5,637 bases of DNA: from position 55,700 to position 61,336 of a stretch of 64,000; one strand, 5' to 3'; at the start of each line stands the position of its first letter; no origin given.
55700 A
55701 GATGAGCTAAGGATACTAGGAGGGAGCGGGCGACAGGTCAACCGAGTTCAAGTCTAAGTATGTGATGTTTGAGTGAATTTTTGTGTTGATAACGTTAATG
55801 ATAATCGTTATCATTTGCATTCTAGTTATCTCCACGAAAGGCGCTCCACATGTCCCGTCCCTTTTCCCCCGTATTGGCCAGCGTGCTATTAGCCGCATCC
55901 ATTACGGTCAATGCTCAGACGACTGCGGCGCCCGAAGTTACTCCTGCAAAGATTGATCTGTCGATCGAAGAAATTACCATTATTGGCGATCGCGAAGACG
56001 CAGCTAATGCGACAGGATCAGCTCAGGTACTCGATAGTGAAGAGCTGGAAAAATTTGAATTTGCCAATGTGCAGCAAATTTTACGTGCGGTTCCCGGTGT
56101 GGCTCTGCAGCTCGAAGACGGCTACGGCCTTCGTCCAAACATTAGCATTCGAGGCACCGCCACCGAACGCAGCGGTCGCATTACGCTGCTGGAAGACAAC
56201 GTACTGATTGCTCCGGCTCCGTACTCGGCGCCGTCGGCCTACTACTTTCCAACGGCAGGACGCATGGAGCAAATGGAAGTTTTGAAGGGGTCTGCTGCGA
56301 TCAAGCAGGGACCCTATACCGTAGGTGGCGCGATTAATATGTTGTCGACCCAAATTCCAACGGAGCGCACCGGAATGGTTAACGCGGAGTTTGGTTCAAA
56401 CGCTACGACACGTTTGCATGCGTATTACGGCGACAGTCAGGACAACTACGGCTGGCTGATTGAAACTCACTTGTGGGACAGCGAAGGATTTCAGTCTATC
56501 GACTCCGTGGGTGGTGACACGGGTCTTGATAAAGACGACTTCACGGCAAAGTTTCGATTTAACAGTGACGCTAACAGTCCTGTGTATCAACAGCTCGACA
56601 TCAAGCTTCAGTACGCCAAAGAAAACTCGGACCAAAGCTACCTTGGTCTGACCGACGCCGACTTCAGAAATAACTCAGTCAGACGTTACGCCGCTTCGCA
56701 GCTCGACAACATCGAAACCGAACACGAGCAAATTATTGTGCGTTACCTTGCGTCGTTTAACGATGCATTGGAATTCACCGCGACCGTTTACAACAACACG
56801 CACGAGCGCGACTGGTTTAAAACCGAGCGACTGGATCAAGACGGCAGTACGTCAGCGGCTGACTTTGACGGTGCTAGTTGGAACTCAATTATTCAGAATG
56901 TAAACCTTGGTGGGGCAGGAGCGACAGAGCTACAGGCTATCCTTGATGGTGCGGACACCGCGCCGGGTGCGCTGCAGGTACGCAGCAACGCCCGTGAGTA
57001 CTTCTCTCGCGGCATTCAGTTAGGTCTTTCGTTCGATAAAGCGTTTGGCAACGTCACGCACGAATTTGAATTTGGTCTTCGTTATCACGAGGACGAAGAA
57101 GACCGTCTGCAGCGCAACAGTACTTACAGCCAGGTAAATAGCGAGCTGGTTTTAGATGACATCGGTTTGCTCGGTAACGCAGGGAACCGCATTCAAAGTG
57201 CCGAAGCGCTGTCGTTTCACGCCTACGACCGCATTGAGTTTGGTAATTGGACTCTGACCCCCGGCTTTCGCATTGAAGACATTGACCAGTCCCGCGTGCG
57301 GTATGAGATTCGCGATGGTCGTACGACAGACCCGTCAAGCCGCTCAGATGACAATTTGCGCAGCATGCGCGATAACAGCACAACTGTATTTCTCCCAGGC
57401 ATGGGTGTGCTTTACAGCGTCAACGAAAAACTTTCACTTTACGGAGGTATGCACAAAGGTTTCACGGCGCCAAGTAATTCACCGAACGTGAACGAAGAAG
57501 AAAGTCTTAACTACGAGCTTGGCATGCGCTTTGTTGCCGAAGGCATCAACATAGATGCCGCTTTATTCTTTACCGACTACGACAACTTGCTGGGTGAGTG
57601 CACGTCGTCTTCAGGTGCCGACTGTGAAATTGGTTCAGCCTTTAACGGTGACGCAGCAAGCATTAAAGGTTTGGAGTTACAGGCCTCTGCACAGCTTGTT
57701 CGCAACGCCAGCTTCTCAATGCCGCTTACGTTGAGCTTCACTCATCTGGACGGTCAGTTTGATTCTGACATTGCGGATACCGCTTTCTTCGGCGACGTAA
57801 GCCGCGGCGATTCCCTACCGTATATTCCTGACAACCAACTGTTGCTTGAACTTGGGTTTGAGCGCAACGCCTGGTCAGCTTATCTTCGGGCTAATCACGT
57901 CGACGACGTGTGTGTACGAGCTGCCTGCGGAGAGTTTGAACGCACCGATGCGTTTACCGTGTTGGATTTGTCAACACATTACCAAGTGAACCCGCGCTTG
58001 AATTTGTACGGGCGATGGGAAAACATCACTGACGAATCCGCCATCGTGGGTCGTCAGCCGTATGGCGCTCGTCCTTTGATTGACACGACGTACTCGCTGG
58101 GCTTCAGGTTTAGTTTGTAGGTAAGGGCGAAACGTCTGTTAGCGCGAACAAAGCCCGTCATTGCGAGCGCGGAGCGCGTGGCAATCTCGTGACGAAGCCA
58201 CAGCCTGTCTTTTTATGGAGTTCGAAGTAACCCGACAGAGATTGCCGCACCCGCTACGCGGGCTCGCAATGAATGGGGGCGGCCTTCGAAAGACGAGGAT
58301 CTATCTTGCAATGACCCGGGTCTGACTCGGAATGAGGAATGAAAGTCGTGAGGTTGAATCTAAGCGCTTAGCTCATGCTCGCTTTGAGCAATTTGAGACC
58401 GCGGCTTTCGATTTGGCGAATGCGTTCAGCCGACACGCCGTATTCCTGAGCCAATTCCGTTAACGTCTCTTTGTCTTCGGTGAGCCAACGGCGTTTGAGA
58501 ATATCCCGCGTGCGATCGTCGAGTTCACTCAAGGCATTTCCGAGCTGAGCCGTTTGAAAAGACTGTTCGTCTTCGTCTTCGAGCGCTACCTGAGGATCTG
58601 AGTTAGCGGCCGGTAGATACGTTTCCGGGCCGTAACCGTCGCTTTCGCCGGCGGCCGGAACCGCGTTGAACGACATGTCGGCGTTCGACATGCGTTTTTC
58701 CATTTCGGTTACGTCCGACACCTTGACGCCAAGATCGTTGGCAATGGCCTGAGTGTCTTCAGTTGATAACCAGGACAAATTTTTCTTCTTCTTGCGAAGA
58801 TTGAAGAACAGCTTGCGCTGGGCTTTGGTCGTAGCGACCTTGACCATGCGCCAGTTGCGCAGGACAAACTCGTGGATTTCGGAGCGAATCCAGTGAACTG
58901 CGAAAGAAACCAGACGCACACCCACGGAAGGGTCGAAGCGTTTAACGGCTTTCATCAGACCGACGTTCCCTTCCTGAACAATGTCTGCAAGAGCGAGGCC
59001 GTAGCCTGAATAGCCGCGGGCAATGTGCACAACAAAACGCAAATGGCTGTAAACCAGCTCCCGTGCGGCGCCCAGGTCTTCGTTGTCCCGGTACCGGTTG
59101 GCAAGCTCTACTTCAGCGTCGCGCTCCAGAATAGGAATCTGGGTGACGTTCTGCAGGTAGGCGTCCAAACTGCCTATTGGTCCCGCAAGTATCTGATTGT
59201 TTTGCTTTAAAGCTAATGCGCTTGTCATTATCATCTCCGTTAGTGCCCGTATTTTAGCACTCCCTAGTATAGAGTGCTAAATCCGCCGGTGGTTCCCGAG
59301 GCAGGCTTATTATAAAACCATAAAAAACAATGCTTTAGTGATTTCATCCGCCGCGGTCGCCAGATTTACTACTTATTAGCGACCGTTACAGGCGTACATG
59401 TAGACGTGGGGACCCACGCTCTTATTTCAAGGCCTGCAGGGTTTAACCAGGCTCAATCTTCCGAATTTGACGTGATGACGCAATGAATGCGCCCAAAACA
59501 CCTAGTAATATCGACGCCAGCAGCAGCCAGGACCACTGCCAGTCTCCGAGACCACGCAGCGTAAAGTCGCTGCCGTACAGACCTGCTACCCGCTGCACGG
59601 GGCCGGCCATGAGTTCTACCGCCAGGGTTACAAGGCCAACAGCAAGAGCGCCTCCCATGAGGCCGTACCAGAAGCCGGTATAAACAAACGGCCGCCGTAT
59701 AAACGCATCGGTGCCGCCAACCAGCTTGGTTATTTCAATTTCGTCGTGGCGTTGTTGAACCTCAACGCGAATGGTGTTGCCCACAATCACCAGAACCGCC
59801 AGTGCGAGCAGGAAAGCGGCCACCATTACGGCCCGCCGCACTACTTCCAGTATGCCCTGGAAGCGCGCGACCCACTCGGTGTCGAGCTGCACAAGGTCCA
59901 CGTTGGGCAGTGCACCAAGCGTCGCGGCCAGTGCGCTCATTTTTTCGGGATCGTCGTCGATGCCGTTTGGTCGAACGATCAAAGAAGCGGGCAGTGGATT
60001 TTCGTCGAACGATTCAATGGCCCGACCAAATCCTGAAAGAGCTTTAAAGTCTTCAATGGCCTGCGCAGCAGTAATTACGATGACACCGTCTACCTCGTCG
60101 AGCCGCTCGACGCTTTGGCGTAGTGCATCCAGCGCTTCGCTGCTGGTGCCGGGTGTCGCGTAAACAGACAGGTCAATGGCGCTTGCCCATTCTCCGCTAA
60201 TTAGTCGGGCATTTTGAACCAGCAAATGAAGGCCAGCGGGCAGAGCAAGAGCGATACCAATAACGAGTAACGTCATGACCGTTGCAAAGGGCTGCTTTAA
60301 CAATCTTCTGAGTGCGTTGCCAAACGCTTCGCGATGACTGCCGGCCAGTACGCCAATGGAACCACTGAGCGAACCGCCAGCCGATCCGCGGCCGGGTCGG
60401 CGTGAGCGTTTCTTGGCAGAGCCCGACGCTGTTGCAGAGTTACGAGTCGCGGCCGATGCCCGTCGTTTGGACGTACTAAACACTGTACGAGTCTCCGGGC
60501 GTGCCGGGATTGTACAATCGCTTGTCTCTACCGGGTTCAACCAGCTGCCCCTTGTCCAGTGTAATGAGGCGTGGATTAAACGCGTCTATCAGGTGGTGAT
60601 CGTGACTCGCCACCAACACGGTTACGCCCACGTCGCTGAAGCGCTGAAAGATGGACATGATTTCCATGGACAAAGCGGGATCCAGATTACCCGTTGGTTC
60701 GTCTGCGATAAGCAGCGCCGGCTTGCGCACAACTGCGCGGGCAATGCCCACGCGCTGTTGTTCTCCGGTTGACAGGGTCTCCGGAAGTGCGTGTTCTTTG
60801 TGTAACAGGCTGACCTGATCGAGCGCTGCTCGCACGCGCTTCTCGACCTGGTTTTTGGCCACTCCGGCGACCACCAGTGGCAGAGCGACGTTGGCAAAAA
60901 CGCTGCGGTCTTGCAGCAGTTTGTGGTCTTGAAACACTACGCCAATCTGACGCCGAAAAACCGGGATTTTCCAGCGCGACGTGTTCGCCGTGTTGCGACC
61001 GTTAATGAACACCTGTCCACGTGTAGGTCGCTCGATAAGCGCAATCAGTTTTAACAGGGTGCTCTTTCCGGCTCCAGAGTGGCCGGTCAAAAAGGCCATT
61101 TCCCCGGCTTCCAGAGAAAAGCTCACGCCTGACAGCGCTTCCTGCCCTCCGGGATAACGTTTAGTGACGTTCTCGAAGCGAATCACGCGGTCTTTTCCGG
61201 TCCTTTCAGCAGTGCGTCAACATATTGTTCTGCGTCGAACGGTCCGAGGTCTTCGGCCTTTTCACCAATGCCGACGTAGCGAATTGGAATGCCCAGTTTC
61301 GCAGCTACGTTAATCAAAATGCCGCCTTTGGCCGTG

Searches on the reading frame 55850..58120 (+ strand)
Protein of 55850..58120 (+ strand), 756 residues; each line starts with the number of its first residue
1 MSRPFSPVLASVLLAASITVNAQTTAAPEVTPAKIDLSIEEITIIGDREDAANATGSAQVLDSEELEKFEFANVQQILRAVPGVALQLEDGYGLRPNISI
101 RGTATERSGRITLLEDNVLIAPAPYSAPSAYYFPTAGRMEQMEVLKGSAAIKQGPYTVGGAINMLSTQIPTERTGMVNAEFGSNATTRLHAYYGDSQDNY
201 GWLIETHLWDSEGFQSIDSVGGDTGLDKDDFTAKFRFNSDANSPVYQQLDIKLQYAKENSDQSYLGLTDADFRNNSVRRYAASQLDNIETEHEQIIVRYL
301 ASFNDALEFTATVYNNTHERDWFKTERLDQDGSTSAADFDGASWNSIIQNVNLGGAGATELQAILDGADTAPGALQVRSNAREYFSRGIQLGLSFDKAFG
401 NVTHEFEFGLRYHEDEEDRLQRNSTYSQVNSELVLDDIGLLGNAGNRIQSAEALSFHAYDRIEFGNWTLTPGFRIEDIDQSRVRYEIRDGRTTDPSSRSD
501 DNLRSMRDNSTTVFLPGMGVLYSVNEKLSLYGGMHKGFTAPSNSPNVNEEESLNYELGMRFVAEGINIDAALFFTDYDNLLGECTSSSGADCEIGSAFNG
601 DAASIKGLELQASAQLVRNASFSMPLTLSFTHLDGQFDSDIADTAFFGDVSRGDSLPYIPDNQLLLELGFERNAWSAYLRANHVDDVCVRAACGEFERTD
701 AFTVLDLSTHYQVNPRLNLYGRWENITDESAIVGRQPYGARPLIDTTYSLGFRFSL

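Call 42: search_protein_families(library=pfam, proteins=[window:55850-58120:+], max_evalue=0.001)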
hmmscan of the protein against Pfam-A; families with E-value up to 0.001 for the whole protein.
window:55850-58120:+ (756 aa): 2 families
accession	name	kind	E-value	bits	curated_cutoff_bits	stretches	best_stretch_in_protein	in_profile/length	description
PF00593.30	TonB_dep_Rec_b-barrel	-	1.5e-36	127.6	27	1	259-725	25-435/436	TonB dependent receptor-like, beta-barrel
PF07715.20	Plug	-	5.8e-15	56.2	23.9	1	52-161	3-107/107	TonB-dependent Receptor Plug Domain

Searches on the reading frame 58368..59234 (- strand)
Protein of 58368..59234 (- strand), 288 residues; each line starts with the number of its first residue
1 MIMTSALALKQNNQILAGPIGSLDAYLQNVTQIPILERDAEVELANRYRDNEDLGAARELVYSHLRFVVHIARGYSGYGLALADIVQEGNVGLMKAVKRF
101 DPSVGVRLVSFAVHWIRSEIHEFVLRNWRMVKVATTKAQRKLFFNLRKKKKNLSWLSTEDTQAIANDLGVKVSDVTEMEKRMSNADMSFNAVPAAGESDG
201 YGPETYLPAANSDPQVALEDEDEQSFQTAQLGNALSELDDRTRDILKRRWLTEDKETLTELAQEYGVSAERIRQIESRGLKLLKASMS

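Call 42: search_protein_families(library=pfam, proteins=[window:58368-59234:-], max_evalue=0.001)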
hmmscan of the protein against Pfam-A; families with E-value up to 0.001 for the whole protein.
window:58368-59234:- (288 aa): 4 families
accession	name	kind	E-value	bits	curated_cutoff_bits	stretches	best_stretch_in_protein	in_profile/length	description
PF04542.20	Sigma70_r2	-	1.6e-18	66.7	24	1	60-129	1-70/71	Sigma-70 region 2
PF04545.22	Sigma70_r4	-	6e-15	54.9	24.1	1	234-284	1-49/50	Sigma-70, region 4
PF00140.25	Sigma70_r1_2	-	2.5e-05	24.6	22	1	22-52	2-32/34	Sigma-70 factor, region 1.2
PF16509.11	KORA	-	0.00042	20.9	26.7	0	223-280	3-55/84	TrfB plasmid transcriptional repressor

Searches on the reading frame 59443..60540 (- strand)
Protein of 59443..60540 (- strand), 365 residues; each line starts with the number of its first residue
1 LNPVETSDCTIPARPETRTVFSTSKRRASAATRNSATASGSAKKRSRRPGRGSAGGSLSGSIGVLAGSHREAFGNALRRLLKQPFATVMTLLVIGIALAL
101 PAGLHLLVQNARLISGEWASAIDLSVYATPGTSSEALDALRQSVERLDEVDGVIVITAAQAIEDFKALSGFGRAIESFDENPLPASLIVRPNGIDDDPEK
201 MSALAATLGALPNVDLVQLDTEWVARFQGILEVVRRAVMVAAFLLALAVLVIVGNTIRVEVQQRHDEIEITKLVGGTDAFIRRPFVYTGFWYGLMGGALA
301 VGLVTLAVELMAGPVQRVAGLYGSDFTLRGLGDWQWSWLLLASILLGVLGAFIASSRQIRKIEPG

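Call 42: search_protein_families(library=pfam, proteins=[window:59443-60540:-], max_evalue=0.001)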
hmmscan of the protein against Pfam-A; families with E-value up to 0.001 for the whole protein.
window:59443-60540:- (365 aa): 2 families
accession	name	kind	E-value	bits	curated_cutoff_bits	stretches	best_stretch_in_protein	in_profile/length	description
PF02687.27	FtsX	-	7.3e-14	52.3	25.5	1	239-363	1-119/120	FtsX-like permease C-terminal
PF18075.7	FtsX_ECD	-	3.3e-13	50.5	23.5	1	124-217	3-96/96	FtsX extracellular domain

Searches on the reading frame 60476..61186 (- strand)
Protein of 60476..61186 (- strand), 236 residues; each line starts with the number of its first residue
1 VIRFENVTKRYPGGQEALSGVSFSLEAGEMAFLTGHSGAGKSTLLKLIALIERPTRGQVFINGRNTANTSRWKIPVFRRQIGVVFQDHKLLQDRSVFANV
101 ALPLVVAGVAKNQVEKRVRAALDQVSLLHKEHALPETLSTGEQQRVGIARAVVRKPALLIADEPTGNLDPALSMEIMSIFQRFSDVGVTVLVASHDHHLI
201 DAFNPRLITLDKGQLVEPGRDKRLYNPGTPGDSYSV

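Call 42: search_protein_families(library=pfam, proteins=[window:60476-61186:-], max_evalue=0.001)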
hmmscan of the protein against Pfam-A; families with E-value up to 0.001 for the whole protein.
window:60476-61186:- (236 aa): 5 families
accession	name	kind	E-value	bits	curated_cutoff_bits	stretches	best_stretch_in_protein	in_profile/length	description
PF00005.33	ABC_tran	-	2e-36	126.1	25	1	18-165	1-136/137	ABC transporter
PF13304.12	AAA_21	-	1.2e-09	39.2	27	1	138-201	238-304/304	AAA domain, putative AbiEii toxin, Type IV TA system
PF13191.12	AAA_16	-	3.8e-05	24.7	32.6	1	28-92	24-86/167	AAA ATPase domain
PF03193.22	RsgA_GTPase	-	0.00024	21.4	30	0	24-49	103-127/174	RsgA GTPase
PF13555.12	AAA_29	-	0.00027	21.1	27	1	22-45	16-39/61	P-loop containing region of AAA domain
